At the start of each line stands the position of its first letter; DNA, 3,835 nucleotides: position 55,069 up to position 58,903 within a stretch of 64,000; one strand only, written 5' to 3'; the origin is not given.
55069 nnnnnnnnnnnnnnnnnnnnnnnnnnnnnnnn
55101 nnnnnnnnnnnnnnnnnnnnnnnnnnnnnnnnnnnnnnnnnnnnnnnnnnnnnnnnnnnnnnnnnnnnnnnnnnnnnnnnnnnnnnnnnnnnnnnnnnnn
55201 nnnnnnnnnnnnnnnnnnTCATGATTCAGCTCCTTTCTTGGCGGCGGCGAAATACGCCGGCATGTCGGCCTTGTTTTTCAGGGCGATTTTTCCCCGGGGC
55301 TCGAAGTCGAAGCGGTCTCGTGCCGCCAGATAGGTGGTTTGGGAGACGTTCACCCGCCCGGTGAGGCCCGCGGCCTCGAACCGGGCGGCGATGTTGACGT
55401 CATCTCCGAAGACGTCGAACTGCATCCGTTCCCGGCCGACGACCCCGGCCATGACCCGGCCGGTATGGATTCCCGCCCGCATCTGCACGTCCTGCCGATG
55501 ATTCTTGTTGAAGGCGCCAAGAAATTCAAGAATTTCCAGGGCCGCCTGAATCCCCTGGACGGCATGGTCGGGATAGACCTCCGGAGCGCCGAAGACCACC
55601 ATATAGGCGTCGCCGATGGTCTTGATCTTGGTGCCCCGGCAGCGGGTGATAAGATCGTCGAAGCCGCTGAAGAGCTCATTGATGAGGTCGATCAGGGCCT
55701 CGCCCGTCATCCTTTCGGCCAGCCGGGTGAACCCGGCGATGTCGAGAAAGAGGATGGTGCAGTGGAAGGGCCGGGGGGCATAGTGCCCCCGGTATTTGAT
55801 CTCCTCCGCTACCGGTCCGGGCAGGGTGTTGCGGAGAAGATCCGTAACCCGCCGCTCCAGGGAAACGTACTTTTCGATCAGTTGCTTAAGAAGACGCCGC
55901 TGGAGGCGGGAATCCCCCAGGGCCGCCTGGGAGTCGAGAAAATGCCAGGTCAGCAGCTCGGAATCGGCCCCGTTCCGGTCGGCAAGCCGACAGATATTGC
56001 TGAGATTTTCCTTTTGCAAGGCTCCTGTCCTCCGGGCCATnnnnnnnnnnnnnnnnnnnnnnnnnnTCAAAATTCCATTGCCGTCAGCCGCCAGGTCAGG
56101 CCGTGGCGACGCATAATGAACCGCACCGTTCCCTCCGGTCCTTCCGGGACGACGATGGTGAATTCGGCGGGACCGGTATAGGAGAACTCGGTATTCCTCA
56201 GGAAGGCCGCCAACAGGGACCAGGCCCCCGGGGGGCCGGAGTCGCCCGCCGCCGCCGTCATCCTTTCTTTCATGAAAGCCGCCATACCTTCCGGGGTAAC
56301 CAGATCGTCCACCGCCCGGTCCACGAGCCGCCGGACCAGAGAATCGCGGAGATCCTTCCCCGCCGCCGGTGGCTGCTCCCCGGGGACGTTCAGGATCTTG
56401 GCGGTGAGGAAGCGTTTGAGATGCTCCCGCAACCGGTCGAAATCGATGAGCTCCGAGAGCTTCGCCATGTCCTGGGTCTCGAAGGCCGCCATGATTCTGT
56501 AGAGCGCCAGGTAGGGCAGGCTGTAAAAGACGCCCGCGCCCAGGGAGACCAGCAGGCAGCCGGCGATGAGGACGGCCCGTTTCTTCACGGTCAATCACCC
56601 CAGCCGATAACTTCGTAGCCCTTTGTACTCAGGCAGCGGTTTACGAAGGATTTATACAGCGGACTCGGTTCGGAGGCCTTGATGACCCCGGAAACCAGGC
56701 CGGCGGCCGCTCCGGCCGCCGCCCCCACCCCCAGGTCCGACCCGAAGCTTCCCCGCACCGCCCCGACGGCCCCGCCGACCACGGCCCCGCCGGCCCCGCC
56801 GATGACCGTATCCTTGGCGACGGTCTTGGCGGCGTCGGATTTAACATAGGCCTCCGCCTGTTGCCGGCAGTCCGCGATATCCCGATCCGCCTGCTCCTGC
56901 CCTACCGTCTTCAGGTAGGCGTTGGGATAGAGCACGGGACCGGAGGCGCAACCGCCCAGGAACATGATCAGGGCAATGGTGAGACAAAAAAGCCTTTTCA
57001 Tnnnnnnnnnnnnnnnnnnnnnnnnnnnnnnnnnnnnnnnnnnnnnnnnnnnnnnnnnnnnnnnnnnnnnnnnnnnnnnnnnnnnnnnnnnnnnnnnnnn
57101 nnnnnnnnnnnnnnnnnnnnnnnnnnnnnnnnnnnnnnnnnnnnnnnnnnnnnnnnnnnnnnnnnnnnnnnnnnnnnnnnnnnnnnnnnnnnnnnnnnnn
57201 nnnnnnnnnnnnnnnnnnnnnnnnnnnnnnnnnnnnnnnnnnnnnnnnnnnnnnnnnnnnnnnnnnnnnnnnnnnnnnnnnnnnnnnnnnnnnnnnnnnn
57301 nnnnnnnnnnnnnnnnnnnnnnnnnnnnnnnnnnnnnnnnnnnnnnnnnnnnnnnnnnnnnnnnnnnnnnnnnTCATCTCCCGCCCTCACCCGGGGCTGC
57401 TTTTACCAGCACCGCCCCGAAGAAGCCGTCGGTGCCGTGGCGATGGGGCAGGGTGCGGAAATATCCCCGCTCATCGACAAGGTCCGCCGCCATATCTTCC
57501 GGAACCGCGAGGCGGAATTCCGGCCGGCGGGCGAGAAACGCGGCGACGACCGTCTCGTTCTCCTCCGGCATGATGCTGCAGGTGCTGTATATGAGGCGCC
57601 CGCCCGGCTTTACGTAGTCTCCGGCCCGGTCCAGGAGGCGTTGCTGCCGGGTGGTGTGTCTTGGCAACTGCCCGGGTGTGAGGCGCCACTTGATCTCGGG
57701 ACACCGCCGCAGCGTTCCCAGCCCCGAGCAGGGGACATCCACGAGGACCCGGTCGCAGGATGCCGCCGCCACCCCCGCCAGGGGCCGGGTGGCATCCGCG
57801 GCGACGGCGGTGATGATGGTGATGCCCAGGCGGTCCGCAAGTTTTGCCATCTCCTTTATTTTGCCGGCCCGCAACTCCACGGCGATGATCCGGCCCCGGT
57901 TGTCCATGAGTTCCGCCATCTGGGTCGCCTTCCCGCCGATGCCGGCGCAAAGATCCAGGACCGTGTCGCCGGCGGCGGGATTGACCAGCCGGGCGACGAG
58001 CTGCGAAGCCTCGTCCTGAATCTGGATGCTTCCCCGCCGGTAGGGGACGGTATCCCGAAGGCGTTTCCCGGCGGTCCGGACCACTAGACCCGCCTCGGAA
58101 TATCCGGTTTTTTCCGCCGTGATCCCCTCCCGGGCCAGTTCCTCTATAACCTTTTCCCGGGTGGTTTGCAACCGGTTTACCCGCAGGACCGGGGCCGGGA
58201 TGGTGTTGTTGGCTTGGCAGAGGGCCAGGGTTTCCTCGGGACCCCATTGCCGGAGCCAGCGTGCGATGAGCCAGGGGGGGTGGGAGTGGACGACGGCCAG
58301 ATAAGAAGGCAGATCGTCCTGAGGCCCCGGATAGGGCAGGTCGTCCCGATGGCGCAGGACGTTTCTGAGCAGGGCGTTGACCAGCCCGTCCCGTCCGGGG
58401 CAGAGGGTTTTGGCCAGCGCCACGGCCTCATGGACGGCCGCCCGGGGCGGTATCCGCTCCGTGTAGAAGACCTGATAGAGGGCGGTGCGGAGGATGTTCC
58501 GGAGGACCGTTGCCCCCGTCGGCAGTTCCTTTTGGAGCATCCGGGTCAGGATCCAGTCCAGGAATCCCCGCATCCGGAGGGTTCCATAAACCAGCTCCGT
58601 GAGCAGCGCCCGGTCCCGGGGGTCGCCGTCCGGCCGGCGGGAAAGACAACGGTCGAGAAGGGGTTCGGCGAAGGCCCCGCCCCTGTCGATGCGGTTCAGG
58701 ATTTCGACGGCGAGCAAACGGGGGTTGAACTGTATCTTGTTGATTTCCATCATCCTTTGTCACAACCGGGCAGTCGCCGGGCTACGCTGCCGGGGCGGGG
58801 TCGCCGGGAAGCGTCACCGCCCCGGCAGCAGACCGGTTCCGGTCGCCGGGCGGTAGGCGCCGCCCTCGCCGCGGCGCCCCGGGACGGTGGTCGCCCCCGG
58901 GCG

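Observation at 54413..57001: Sensor-less class III nucleotide cyclase translationally coupled to a di-iron-type MBL protein, in an operon with a glycine-zipper lipoprotein and a DUF2939-like membrane protein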

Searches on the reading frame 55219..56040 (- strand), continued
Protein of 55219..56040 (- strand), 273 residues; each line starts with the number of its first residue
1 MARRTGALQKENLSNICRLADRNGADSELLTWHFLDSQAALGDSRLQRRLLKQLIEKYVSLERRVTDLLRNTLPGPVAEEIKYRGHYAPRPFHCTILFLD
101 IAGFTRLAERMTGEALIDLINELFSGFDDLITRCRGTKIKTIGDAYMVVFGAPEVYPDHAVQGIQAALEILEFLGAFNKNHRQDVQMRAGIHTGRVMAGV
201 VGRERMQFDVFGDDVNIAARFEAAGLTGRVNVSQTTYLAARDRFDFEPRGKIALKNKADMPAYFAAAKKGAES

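Call 67: find_encoding_contigs(protein=P0202, flank=3000, max_places=1)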
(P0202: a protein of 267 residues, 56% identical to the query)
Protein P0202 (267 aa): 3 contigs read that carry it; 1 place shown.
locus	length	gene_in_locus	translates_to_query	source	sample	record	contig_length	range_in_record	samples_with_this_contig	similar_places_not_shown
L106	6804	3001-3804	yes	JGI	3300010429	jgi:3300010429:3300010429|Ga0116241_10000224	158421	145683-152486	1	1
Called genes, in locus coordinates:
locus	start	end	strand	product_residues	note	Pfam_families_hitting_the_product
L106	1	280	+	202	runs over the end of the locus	PF14512:TM1586_NiRdase (weak), PF00881:Nitroreductase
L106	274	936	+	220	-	-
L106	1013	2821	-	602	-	PF01268:FTHFS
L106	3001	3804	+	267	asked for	PF00211:Guanylate_cyc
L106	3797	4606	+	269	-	PF00753:Lactamase_B, PF19583:ODP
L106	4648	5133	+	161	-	-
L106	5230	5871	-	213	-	PF09997:DUF2238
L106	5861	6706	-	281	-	PF00535:Glycos_transf_2, PF10111:Glyco_tranf_2_2, PF13641:Glyco_tranf_2_3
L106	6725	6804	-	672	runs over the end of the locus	PF01074:Glyco_hydro_38N, PF03065:Glyco_hydro_57, PF09094:AmyA-A_glucT_m, PF09095:AmyA-gluTrfs_C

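Call 84: search_protein_families(library=padloc, proteins=[window:55219-56040:-], max_evalue=0.01)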
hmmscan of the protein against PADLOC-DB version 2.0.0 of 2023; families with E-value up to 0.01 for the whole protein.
window:55219-56040:- (273 aa): 9 families
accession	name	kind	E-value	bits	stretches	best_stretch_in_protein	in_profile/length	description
PDLC00734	PycC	-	3.8e-17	60.5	1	94-247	190-353/374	Pycsar cyclase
PDLC02367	PycC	-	3.1e-07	28.1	1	76-249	28-201/226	-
PDLC02370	PycC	-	2.3e-06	25.2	1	93-194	81-188/340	-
PDLC00765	PycC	-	6.6e-06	23.4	1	96-238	260-410/477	Pycsar cyclase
PDLC02369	PycC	-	6.3e-05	20.6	1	96-239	49-190/248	-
PDLC02366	PycC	-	0.00046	17.2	1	159-237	121-198/486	-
PDLC00764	PycC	-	0.0012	15.8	1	93-172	94-174/449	Pycsar cyclase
PDLC00766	PycC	-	0.0049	14.3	1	90-248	40-203/232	Pycsar cyclase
PDLC00767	PycC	-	0.0059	14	1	97-199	96-195/337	Pycsar cyclase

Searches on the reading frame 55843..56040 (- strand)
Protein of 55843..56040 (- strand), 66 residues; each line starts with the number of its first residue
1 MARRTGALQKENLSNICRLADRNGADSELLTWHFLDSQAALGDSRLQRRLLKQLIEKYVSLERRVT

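Call 87: search_protein_representatives(alignment_id=A4)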
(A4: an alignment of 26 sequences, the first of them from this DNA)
Query: 26 sequences, 60 profile positions. Proteins with E-value up to 0.001 (for the whole library): 48; up to 1e-10: 14; up to 1e-30: 1. The best 48 are listed.
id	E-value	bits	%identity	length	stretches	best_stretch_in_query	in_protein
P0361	6.4e-64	228.4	-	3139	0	-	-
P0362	2.1e-19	85.8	-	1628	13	24-46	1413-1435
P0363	2.8e-15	72.6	-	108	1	1-60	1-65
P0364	1.9e-14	69.9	-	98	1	5-60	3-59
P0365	7.9e-14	67.9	-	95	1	6-60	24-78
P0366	1.1e-13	67.5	-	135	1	3-60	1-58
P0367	1.8e-13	66.7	-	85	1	3-58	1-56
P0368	2.6e-13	66.3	-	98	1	3-60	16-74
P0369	5.0e-13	65.4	-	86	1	3-60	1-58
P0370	5.1e-13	65.3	-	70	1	3-53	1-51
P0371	3.2e-12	62.8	-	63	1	3-60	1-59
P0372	6.0e-12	61.9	-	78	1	20-60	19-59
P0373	1.2e-11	60.9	-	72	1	3-60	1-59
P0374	2.6e-11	59.9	-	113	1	3-60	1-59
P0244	1.2e-10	57.8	-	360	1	3-60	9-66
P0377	1.5e-08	51.0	-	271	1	3-60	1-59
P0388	1.1e-05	41.9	-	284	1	3-60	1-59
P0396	5.3e-05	39.6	-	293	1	10-60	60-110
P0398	9.0e-05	38.9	-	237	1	18-60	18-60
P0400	1.5e-04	38.2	-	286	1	27-60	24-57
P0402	2.5e-04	37.5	-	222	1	7-60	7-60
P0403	2.6e-04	37.4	-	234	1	28-59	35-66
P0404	5.8e-04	36.3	-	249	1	15-59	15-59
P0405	6.6e-04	36.1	-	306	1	16-59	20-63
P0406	7.7e-04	35.9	-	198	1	17-60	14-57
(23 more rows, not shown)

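Call 88: search_protein_families(library=pfam, proteins=[P0377, P0388, P0396, P0398, P0400, P0402, P0403, P0404, P0405, P0406], max_evalue=0.001)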
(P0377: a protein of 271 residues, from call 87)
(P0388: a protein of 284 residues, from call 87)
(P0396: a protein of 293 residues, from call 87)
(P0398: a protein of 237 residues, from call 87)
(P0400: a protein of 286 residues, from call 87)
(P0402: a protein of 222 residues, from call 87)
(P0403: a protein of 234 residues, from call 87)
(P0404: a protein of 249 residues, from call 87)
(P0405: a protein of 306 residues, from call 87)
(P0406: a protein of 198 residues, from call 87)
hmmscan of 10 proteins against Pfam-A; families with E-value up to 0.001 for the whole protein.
P0377 (271 aa): 1 family
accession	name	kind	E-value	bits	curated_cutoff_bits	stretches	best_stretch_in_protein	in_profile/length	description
PF00211.25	Guanylate_cyc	-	1e-52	178.8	21.9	1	85-258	7-181/183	Adenylate and Guanylate cyclase catalytic domain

P0388 (284 aa): 1 family
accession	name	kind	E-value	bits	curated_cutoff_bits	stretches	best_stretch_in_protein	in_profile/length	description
PF19583.5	ODP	-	2e-27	96.8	27.2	1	107-253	65-194/194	ODP family beta lactamase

P0396 (293 aa): 1 family
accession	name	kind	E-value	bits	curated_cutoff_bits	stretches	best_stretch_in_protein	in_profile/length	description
PF00211.25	Guanylate_cyc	-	1.3e-46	158.9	21.9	1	134-285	5-156/183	Adenylate and Guanylate cyclase catalytic domain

P0398 (237 aa): 1 family
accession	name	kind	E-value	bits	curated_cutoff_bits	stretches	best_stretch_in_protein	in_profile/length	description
PF19583.5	ODP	-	1.9e-10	41.4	27.2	1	120-209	120-194/194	ODP family beta lactamase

P0400 (286 aa): 2 families
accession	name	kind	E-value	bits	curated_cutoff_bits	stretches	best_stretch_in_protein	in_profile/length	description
PF13091.12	PLDc_2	-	3e-34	118.2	27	1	127-253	2-131/132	PLD-like domain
PF00614.28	PLDc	-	1.4e-07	31.7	21.9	1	201-225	3-27/28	Phospholipase D Active site motif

P0402 (222 aa): 3 families
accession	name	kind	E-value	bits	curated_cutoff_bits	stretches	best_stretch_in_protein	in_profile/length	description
PF08447.18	PAS_3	-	6e-13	49.3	25.6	1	94-180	2-89/89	PAS fold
PF00989.32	PAS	-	6.4e-05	23.4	22.6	1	87-183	17-113/113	PAS fold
PF13426.13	PAS_9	-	7e-05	23.5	27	1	118-184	40-102/103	PAS domain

P0403 (234 aa): 1 family
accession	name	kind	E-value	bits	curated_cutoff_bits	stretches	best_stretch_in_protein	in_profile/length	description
PF00990.26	GGDEF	-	5.8e-45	153.4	23.8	1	78-229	2-161/161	Diguanylate cyclase, GGDEF domain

P0404 (249 aa): 1 family
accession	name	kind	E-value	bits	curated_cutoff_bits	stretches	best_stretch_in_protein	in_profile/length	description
PF07228.17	SpoIIE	-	1.8e-20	74.1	25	1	121-240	1-109/192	Stage II sporulation protein E (SpoIIE)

P0405 (306 aa): 3 families
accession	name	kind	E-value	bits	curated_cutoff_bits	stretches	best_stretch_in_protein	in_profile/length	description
PF02518.31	HATPase_c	-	4.6e-24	85.4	26.4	1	191-301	2-110/111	Histidine kinase-, DNA gyrase B-, and HSP90-like ATPase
PF00512.31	HisKA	-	5.1e-11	42.9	26.9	1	78-144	3-66/66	His Kinase A (phospho-acceptor) domain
PF14501.12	HATPase_c_5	-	9.5e-05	22.7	22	1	197-287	12-91/102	GHKL domain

P0406 (198 aa): 0 families
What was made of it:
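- Among them are module+HisKA/HATPase and module+SpoIIE proteins (calls 87, 88).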

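Call 89: find_encoding_contigs(protein=P0405, flank=3000, max_places=2)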
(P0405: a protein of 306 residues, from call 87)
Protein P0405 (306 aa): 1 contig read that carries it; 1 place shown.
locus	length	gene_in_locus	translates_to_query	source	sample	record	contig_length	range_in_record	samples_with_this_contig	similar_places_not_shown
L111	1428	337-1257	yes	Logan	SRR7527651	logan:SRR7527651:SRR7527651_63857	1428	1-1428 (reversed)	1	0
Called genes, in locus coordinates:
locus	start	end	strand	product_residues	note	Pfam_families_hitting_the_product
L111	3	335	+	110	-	?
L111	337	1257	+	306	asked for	PF00512:HisKA, PF02518:HATPase_c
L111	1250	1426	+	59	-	?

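Call 93: find_encoding_contigs(protein=P0404, flank=3000, max_places=2)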
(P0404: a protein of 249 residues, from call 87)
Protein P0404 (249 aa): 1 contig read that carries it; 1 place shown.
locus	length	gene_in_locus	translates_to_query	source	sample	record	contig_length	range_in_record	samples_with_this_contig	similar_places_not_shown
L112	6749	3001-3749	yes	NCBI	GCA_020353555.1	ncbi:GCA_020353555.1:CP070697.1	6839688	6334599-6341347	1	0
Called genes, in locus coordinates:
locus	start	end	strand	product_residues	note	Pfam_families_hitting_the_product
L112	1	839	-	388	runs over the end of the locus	PF02746:MR_MLE_N (weak), PF13378:MR_MLE_C, PF00113:Enolase_C (weak)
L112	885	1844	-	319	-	PF00561:Abhydrolase_1, PF12146:Hydrolase_4, PF12697:Abhydrolase_6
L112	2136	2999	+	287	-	PF00753:Lactamase_B, PF19583:ODP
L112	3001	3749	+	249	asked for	PF07228:SpoIIE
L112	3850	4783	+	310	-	PF01208:URO-D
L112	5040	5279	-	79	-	PF14451:Ub-Mut7C (weak), PF02597:ThiS (weak)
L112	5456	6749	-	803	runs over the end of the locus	PF01315:Ald_Xan_dh_C, PF02738:MoCoBD_1, PF20256:MoCoBD_2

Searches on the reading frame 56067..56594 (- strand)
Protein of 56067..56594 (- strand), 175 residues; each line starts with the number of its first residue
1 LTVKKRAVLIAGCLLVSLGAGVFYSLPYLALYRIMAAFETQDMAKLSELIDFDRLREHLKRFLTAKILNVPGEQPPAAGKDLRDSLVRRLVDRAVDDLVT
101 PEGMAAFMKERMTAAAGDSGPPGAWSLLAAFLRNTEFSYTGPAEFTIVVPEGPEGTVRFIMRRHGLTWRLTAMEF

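Call 5: search_protein_families(library=pfam, proteins=[window:56067-56594:-], max_evalue=0.1)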
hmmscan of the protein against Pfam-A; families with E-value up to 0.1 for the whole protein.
window:56067-56594:- (175 aa): 2 families
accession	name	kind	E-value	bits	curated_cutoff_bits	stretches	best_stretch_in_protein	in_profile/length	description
PF11159.13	DUF2939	-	2.7e-19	69.7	24.8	1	18-106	3-92/93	Protein of unknown function (DUF2939)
PF03748.19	FliL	-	0.076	14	24.6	0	80-115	43-77/103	Flagellar basal body-associated protein FliL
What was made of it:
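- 56067..56594 (-): DUF2939 protein with an N-terminal TM helix. It is a lineage-specific upstream gene and not part of the conserved core. Pfam DUF2939 E 2.7e-19 (call 5).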

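Call 6: search_protein_families(library=ncbifam, proteins=[window:56067-56594:-], max_evalue=0.1)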
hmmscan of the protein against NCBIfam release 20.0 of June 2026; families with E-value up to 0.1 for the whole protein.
window:56067-56594:- (175 aa): 0 families

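Call 84: search_protein_families(library=padloc, proteins=[window:56067-56594:-], max_evalue=0.01)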
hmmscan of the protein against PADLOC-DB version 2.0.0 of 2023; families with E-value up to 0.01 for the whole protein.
window:56067-56594:- (175 aa): 1 family
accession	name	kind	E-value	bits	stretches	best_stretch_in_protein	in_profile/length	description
PDLC05037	PDC-S55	-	7.6e-27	92.5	1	8-174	5-177/182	-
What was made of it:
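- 56067..56594 (-): PADLOC candidate PDC-S55 E 7.6e-27 (call 84).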

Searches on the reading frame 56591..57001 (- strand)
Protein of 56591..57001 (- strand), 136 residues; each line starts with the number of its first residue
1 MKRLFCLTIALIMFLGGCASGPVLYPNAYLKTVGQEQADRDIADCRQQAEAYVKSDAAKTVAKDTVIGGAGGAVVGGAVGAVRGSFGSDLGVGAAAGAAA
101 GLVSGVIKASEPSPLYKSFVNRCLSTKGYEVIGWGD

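Call 5: search_protein_families(library=pfam, proteins=[window:56591-57001:-], max_evalue=0.1)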
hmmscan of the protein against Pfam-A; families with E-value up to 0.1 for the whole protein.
window:56591-57001:- (136 aa): 5 families
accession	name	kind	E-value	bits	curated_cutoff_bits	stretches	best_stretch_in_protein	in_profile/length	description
PF13441.11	Gly-zipper_YMGG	-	2e-05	24.6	28.9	1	64-105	2-43/45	YMGG-like Gly-zipper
PF21724.2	DUF6861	-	4.3e-05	23.5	28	1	59-106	33-78/194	Family of unknown function (DUF6861)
PF13436.11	Gly-zipper_OmpA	-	0.00088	19.5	27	1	68-108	3-43/44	Glycine-zipper domain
PF25688.1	P22_gp7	-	0.014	15.7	28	1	33-104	159-227/230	Bacteriophage P22 DNA ejection protein gp7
PF13488.11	Gly-zipper_Omp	-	0.054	13.9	25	0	67-106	1-36/46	Glycine zipper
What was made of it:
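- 56591..57001 (-): Small Gly/Ala-rich lipoprotein with a sub-threshold glycine-zipper match. It is lineage-specific and not part of the conserved core. Gly-zipper_YMGG scores 24.6 bits against a 28.9-bit cut-off (call 5).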

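Call 6: search_protein_families(library=ncbifam, proteins=[window:56591-57001:-], max_evalue=0.1)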
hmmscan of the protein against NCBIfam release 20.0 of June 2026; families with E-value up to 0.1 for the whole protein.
window:56591-57001:- (136 aa): 4 families
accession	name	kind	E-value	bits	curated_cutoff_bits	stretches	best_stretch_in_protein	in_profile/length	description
NF053611.1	YiaD_Gzip_OmpA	equivalog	0.00026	20.8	175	1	50-105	14-68/206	YiaD family glycine zipper/OmpA-like lipoprotein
NF041250.1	VI_TagQ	equivalog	0.0013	18.1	300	1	5-104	9-103/301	type VI secretion system-associated lipoprotein TagQ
NF008437.0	PRK11280.1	equivalog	0.015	15.1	99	1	56-105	61-109/179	hypothetical protein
NF038224.1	OmpA_like_CmpA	equivalog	0.096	12.2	300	1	61-113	37-85/233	C-OmpA-like family protein CmpA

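Call 84: search_protein_families(library=padloc, proteins=[window:56591-57001:-], max_evalue=0.01)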
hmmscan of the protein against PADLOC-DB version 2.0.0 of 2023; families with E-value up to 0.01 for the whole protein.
window:56591-57001:- (136 aa): 0 families

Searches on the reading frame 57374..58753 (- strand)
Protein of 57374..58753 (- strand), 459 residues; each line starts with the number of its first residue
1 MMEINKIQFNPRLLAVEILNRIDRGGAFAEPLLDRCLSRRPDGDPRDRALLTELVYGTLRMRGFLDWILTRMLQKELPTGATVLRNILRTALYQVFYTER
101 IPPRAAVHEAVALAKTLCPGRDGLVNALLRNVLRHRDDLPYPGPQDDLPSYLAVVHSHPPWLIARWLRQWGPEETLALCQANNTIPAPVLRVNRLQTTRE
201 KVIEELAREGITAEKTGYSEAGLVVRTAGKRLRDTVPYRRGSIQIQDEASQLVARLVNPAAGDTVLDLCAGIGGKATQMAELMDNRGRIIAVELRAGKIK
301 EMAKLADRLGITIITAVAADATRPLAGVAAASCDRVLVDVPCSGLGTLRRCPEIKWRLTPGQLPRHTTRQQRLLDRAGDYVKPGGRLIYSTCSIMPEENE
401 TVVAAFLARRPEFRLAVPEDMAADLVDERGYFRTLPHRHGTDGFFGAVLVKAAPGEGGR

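Call 36: search_protein_families(library=pfam, proteins=[window:57374-58753:-], max_evalue=0.001)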
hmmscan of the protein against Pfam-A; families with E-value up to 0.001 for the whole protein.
window:57374-58753:- (459 aa): 6 families
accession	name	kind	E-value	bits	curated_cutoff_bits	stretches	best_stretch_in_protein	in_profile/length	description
PF01189.24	Methyltr_RsmB-F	-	7.7e-52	176.3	27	1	256-449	3-198/199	16S rRNA methyltransferase RsmB/F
PF01029.23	NusB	-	8.2e-28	97.9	23.1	1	10-134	2-133/133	NusB family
PF22458.1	RsmF-B_ferredox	-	2.3e-20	73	27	1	158-228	1-70/74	Methyltr_RsmF/B-like, ferredoxin-like domain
PF13847.12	Methyltransf_31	-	1.2e-07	32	27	1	261-397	3-117/145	Methyltransferase domain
PF01209.24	Ubie_methyltran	-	0.00021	21.2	20.1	1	242-322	28-108/233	ubiE/COQ5 methyltransferase family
PF13649.12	Methyltransf_25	-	0.00079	20.5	27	0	265-337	1-69/97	Methyltransferase domain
